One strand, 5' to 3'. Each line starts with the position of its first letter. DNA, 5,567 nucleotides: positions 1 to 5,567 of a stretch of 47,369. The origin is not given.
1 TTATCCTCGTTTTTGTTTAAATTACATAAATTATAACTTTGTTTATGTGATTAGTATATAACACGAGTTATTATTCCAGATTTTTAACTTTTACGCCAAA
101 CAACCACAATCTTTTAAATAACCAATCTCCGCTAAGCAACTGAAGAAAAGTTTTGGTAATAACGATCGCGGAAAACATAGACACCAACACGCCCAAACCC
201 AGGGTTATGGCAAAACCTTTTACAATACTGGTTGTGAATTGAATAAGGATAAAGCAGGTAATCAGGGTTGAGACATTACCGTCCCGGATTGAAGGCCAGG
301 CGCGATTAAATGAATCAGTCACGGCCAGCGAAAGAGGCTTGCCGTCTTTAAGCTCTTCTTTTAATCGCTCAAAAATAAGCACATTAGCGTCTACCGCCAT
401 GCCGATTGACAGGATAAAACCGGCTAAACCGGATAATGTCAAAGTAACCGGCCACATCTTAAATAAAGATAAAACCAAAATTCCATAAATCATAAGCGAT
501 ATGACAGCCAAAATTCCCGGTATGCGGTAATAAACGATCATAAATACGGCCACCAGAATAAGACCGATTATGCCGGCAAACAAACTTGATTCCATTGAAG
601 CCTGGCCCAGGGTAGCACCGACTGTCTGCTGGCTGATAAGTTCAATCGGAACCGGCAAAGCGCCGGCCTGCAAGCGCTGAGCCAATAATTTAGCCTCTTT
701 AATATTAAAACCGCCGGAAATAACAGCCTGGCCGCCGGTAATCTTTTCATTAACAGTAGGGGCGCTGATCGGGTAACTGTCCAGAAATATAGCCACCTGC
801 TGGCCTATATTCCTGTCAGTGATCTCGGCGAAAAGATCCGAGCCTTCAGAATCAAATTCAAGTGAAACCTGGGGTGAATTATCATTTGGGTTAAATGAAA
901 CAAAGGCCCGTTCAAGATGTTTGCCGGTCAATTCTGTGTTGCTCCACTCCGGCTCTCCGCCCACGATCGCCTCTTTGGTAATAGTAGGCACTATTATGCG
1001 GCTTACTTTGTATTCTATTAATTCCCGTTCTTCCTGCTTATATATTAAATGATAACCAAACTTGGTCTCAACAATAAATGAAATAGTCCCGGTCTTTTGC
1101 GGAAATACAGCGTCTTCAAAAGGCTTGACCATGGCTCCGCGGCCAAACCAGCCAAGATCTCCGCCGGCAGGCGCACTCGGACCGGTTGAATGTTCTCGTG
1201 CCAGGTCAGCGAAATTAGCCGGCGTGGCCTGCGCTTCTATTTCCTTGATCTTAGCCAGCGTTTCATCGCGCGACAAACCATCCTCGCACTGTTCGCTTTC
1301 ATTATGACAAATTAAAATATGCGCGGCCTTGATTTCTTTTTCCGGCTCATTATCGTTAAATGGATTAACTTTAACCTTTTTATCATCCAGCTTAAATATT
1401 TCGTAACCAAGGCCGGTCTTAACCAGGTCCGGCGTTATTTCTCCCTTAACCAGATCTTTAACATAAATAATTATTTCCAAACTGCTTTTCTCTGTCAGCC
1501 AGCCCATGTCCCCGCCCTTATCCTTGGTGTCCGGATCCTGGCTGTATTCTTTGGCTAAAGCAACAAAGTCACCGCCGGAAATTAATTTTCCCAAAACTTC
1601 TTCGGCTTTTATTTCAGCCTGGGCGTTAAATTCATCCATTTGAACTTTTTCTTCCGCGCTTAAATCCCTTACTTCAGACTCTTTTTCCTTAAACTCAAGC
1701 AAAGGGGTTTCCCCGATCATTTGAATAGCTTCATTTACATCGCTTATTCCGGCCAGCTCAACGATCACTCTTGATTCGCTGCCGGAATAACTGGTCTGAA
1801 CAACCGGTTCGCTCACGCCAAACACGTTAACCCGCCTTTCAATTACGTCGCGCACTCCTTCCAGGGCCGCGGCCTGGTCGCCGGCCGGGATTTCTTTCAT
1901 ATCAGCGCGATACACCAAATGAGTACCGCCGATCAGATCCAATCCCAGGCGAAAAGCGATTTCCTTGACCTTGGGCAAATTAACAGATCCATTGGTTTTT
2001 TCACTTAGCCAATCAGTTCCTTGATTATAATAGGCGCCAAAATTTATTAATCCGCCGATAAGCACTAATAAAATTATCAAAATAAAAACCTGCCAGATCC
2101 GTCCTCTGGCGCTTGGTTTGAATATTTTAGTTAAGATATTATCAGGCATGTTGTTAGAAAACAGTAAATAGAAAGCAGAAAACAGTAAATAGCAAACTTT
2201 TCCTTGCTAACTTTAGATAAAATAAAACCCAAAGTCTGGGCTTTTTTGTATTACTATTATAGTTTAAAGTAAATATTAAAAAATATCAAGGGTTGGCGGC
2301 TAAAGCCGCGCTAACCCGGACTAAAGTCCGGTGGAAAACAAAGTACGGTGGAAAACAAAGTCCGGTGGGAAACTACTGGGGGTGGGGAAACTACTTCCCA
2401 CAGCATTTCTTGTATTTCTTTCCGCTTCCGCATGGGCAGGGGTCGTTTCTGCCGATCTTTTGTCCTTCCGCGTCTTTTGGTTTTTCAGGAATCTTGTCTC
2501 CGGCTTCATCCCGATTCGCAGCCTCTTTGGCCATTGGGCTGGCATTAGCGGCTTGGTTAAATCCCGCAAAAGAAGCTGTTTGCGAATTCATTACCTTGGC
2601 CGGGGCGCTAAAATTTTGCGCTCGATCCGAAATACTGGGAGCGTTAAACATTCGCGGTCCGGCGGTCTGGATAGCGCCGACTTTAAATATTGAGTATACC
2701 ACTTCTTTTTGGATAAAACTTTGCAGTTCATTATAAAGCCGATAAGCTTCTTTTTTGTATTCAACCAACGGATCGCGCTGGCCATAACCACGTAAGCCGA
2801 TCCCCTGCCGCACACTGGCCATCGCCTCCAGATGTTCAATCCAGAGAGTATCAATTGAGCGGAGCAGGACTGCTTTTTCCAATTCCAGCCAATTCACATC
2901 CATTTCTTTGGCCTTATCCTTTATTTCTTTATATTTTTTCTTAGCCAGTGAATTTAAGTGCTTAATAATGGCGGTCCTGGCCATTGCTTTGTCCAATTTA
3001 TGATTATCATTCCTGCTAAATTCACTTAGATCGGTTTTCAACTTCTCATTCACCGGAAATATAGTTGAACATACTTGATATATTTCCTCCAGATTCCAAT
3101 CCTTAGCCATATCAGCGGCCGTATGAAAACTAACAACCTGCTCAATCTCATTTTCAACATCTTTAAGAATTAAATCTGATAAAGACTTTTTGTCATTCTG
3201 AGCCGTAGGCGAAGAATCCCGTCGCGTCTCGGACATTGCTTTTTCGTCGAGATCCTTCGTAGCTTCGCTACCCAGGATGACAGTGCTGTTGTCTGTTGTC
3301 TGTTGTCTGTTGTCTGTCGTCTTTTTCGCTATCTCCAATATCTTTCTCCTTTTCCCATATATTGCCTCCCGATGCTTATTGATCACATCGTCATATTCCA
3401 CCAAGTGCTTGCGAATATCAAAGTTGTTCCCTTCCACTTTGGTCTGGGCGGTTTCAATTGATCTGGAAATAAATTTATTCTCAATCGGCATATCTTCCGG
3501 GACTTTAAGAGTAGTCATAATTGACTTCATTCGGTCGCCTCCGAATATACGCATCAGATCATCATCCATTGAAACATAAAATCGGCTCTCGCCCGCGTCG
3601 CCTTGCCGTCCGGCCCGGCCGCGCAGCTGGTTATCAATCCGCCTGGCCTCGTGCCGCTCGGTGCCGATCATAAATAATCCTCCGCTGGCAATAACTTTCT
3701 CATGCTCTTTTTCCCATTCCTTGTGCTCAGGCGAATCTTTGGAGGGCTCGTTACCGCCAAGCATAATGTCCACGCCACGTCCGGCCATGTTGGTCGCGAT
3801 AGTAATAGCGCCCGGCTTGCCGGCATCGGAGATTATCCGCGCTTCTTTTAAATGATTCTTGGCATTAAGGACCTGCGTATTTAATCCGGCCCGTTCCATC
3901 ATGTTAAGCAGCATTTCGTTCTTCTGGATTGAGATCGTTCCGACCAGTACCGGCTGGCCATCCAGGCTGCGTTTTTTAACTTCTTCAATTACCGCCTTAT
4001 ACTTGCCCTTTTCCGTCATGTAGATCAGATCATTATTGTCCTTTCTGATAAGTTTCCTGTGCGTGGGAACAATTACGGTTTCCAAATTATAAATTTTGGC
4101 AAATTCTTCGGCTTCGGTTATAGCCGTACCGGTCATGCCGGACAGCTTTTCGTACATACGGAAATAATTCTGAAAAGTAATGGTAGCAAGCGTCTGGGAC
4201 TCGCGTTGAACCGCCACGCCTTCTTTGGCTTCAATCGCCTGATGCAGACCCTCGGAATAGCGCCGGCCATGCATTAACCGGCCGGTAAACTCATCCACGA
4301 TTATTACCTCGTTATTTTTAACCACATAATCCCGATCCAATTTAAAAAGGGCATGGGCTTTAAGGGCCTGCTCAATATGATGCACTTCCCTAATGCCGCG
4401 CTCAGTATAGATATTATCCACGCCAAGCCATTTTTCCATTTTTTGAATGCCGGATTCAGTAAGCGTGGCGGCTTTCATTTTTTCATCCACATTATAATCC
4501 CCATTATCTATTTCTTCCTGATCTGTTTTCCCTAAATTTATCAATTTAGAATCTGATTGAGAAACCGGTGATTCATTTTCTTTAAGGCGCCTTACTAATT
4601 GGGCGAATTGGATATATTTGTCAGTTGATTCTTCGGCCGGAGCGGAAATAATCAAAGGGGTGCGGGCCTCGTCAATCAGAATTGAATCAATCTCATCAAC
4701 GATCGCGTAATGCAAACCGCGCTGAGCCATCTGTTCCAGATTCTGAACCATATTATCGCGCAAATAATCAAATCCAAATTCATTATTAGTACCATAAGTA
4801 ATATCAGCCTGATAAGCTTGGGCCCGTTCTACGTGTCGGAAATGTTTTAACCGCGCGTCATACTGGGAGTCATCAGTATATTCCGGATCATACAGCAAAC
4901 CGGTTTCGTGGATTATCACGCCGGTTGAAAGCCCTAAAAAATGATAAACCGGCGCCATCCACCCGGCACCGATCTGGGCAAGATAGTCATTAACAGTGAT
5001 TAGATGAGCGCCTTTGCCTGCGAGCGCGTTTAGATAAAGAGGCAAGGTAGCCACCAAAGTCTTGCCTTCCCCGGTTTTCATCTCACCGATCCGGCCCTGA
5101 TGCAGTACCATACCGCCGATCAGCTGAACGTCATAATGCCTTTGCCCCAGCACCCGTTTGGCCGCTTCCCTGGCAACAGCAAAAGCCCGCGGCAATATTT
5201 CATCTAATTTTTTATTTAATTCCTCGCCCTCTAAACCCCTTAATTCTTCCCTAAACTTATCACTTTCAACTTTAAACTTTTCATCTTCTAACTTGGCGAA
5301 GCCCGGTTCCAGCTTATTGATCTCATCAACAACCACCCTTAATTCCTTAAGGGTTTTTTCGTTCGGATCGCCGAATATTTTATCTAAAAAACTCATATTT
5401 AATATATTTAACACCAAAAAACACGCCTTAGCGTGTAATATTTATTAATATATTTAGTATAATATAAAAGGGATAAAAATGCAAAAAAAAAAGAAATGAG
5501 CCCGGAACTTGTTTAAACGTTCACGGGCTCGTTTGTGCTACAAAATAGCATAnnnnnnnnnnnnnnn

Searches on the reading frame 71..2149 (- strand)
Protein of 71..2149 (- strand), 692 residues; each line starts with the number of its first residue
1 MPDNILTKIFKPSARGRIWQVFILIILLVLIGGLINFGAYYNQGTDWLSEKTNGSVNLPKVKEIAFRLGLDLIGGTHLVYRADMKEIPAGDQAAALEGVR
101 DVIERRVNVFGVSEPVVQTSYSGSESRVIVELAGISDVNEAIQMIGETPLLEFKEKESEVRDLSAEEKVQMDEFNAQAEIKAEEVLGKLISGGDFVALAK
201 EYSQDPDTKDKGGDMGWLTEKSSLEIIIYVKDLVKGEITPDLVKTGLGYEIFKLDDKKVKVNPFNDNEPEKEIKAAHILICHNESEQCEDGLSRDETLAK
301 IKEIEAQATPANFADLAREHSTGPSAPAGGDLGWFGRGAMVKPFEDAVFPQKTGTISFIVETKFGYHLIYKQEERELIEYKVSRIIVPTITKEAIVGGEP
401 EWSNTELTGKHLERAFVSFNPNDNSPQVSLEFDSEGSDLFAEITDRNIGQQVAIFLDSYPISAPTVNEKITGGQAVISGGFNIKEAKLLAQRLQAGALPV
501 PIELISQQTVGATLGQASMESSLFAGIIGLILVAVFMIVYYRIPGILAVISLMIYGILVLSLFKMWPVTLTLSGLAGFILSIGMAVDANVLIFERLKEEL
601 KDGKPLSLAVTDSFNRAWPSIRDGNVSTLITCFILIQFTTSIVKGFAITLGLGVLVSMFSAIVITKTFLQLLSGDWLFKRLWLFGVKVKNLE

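Call 20: search_protein_families(library=pfam, proteins=[window:71-2149:-], max_evalue=0.00001)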
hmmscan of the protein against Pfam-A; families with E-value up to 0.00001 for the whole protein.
window:71-2149:- (692 aa): 7 families
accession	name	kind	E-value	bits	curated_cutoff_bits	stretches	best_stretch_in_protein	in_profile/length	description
PF13616.12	Rotamase_3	-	5.3e-37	127.3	22.5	2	267-372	10-113/116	PPIC-type PPIASE domain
PF00639.27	Rotamase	-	7.6e-36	123.4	21.7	2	277-371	1-95/97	PPIC-type PPIASE domain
PF22599.2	SecDF_P1_head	-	1.2e-29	103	27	1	405-500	19-114/114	SecDF, P1 head subdomain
PF21760.3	SecD_1st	-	2.5e-16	59.3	27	1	98-156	3-58/60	Protein translocase subunit SecDF, P1 domain, N-terminal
PF02355.23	SecD_SecF_C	-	5.8e-15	55.6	20.5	1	502-672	13-186/189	Protein export membrane protein SecD/SecF, C-terminal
PF03176.21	MMPL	-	2.5e-10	40.3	20.5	1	502-677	125-307/333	MMPL family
PF13145.12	Rotamase_2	-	4.6e-08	34.3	27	0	167-264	23-116/121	PPIC-type PPIASE domain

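Call 49: find_encoding_contigs(protein=window:71-2149:-, flank=10000, max_places=4)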
Protein window:71-2149:- (692 aa): 3 contigs read that carry it; 3 places shown.
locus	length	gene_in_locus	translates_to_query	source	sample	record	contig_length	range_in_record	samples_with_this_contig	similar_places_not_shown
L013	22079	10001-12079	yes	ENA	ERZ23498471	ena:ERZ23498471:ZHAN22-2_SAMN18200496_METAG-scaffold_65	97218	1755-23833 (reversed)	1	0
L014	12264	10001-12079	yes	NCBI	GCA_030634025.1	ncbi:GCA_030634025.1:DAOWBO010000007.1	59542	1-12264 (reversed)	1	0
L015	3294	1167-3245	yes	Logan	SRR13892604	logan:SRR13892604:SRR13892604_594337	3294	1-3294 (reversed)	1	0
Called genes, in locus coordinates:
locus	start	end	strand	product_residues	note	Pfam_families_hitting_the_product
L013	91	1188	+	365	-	PF13177:DNA_pol3_delta2, PF00004:AAA (weak)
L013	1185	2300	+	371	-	PF25852:DUF6242_C (faint), PF02012:BNR (faint), PF14870:PSII_BNR (faint), PF15902:Sortilin-Vps10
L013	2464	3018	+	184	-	PF01765:RRF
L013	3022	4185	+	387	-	PF02163:Peptidase_M50, PF00595:PDZ, PF13180:PDZ_2 (faint), PF17820:PDZ_6 (weak)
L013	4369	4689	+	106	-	PF02482:Ribosomal_S30AE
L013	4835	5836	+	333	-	-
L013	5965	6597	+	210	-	-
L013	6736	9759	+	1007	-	PF07517:SecA_DEAD, PF01043:SecA_PP_bind, PF21090:P-loop_SecA, PF07516:SecA_SW, PF02810:SEC-C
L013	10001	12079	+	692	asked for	PF21760:SecD_1st, PF00639:Rotamase, PF13616:Rotamase_3, PF00639:Rotamase, PF13616:Rotamase_3, PF22599:SecDF_P1_head, PF03176:MMPL, PF02355:SecD_SecF_C, +1 more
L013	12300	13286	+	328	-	PF07549:Sec_GG, PF02355:SecD_SecF_C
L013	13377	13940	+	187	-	-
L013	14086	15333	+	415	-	PF00587:tRNA-synt_2b, PF03129:HGTP_anticodon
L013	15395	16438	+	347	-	PF00022:Actin, PF06723:MreB_Mbl, PF25216:Volactin (weak), PF00012:HSP70, PF14450:FtsA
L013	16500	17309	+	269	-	PF04085:MreC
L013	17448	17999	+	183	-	-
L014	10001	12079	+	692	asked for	PF21760:SecD_1st, PF00639:Rotamase, PF13616:Rotamase_3, PF00639:Rotamase, PF13616:Rotamase_3, PF22599:SecDF_P1_head, PF03176:MMPL, PF02355:SecD_SecF_C, +1 more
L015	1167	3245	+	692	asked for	PF21760:SecD_1st, PF00639:Rotamase, PF13616:Rotamase_3, PF00639:Rotamase, PF13616:Rotamase_3, PF22599:SecDF_P1_head, PF03176:MMPL, PF02355:SecD_SecF_C, +1 more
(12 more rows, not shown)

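Call 60: find_encoding_contigs(protein=P0162, flank=10000, max_places=4)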
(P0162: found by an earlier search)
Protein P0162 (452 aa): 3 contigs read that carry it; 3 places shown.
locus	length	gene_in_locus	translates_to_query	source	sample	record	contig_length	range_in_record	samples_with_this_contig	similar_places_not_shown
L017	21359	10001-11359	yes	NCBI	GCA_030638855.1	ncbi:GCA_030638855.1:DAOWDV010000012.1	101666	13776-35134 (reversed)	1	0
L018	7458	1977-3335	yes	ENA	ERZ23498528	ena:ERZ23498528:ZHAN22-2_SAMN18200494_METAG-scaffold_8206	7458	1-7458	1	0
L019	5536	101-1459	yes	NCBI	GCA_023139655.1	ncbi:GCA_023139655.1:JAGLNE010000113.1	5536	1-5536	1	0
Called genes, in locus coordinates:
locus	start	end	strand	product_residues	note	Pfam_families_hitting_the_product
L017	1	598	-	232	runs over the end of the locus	-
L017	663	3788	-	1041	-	PF07517:SecA_DEAD, PF01043:SecA_PP_bind, PF21090:P-loop_SecA, PF07516:SecA_SW, PF02810:SEC-C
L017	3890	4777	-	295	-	-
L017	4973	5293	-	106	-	PF02482:Ribosomal_S30AE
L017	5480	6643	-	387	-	PF02163:Peptidase_M50, PF00595:PDZ, PF13180:PDZ_2 (weak), PF17820:PDZ_6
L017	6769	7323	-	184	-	PF01765:RRF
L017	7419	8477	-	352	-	PF14870:PSII_BNR (faint), PF25852:DUF6242_C (faint), PF02012:BNR (faint), PF15902:Sortilin-Vps10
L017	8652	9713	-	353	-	PF13177:DNA_pol3_delta2, PF00004:AAA (faint)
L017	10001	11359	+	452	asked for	PF13727:CoA_binding_3 (weak), PF02397:Bac_transf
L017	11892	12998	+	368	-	PF00892:EamA (weak)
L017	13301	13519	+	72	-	-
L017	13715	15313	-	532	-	PF14306:PUA_2, PF01747:ATP-sulfurylase, PF01583:APS_kinase, PF13671:AAA_33 (weak)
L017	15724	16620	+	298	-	PF00535:Glycos_transf_2, PF10111:Glyco_tranf_2_2 (weak), PF13641:Glyco_tranf_2_3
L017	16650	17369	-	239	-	PF02353:CMAS (weak), PF13489:Methyltransf_23, PF13649:Methyltransf_25, PF13847:Methyltransf_31, PF08241:Methyltransf_11, PF08242:Methyltransf_12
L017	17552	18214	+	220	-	PF13489:Methyltransf_23, PF08241:Methyltransf_11, PF13649:Methyltransf_25 (faint)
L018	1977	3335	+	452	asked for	PF13727:CoA_binding_3 (weak), PF02397:Bac_transf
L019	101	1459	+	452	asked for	PF13727:CoA_binding_3 (weak), PF02397:Bac_transf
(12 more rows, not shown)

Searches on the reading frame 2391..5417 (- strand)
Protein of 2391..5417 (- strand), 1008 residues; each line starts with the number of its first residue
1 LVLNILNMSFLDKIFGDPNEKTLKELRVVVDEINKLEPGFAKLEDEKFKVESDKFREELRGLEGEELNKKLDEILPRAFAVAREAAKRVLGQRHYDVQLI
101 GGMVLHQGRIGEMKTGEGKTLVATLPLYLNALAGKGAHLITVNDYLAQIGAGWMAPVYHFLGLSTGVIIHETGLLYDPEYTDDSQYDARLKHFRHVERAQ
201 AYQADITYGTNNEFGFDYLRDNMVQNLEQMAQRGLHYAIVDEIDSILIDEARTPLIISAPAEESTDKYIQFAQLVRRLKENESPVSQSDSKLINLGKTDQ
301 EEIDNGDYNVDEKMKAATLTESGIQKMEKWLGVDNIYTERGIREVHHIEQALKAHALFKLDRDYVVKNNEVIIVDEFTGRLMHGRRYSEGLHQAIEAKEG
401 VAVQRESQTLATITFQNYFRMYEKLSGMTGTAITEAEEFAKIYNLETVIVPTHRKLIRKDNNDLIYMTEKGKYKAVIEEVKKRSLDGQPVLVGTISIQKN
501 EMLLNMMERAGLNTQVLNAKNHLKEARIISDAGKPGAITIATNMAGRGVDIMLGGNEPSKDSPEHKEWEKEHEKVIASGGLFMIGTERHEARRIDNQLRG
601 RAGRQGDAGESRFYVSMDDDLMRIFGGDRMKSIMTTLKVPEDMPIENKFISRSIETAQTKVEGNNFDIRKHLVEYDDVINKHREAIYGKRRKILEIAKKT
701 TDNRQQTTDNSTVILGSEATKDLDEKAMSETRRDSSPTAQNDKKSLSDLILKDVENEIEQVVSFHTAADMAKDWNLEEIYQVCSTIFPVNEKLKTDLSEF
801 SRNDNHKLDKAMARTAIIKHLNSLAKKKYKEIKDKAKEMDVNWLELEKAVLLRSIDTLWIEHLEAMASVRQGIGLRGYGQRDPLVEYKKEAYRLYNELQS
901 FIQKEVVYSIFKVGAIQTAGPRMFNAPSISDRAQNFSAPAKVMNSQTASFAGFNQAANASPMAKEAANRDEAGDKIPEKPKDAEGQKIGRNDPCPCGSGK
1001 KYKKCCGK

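Call 20: search_protein_families(library=pfam, proteins=[window:2391-5417:-], max_evalue=0.00001)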
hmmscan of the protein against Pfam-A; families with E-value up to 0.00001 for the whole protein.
window:2391-5417:- (1008 aa): 5 families
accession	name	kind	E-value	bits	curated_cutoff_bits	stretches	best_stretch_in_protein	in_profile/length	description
PF07517.20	SecA_DEAD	-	2.9e-121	404.6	24.6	1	12-439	2-289/290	SecA DEAD-like domain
PF21090.3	P-loop_SecA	-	2.2e-79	266.3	27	1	456-642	2-205/205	SecA P-loop domain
PF07516.18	SecA_SW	-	2e-51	175.4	26.7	2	745-913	56-199/200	SecA Wing and Scaffold domain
PF01043.26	SecA_PP_bind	-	2.5e-41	141.2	23.5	1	264-396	2-110/110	SecA preprotein cross-linking domain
PF02810.21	SEC-C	-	1.7e-09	37.8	20.4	1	990-1008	1-19/19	SEC-C motif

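Call 33: find_encoding_contigs(protein=P0136, flank=10000, max_places=10)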
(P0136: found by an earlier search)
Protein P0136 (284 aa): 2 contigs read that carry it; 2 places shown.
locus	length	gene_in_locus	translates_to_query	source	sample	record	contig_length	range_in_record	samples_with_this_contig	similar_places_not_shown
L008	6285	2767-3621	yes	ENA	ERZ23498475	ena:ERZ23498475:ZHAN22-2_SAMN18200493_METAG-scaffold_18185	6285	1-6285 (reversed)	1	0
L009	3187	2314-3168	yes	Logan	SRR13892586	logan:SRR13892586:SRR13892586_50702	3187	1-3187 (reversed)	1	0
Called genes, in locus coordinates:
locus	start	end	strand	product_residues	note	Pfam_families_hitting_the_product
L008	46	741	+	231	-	PF13489:Methyltransf_23, PF03141:Methyltransf_29 (weak), PF08241:Methyltransf_11, PF08242:Methyltransf_12, PF13649:Methyltransf_25, PF13847:Methyltransf_31 (weak)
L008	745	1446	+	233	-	PF05148:Methyltransf_8 (weak), PF08241:Methyltransf_11, PF13847:Methyltransf_31 (weak)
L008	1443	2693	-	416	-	PF01943:Polysacc_synt, PF13440:Polysacc_synt_3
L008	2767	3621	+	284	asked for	PF00685:Sulfotransfer_1, PF13469:Sulfotransfer_3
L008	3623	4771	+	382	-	PF13439:Glyco_transf_4, PF00534:Glycos_transf_1, PF13692:Glyco_trans_1_4, PF13524:Glyco_trans_1_2 (weak)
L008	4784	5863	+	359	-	PF02350:Epimerase_2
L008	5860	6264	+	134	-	PF13477:Glyco_trans_4_2, PF13439:Glyco_transf_4, PF13579:Glyco_trans_4_4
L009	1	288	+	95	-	?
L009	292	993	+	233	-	PF05148:Methyltransf_8 (weak), PF08241:Methyltransf_11, PF13847:Methyltransf_31 (weak)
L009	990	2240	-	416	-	PF01943:Polysacc_synt, PF13440:Polysacc_synt_3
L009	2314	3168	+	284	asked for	PF00685:Sulfotransfer_1, PF13469:Sulfotransfer_3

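Call 34: find_encoding_contigs(protein=P0135, flank=10000, max_places=10)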
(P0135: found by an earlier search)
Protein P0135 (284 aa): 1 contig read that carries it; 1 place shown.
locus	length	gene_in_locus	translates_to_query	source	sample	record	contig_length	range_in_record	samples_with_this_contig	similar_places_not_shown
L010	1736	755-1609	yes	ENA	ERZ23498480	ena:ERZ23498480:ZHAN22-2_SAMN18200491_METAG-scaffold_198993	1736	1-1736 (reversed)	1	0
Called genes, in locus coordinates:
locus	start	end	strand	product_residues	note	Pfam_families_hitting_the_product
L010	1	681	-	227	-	?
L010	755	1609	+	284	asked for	PF00685:Sulfotransfer_1, PF13469:Sulfotransfer_3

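Call 35: find_encoding_contigs(protein=P0137, flank=10000, max_places=10)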
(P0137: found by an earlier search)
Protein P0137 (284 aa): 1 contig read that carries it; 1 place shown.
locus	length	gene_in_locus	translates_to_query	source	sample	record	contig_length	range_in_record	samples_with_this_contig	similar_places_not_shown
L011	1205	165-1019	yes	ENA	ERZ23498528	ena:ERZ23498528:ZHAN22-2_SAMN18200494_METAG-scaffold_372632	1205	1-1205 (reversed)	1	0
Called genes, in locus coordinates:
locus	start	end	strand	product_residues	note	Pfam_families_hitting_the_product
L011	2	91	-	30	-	?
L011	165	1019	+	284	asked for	PF00685:Sulfotransfer_1, PF13469:Sulfotransfer_3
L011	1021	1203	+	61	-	?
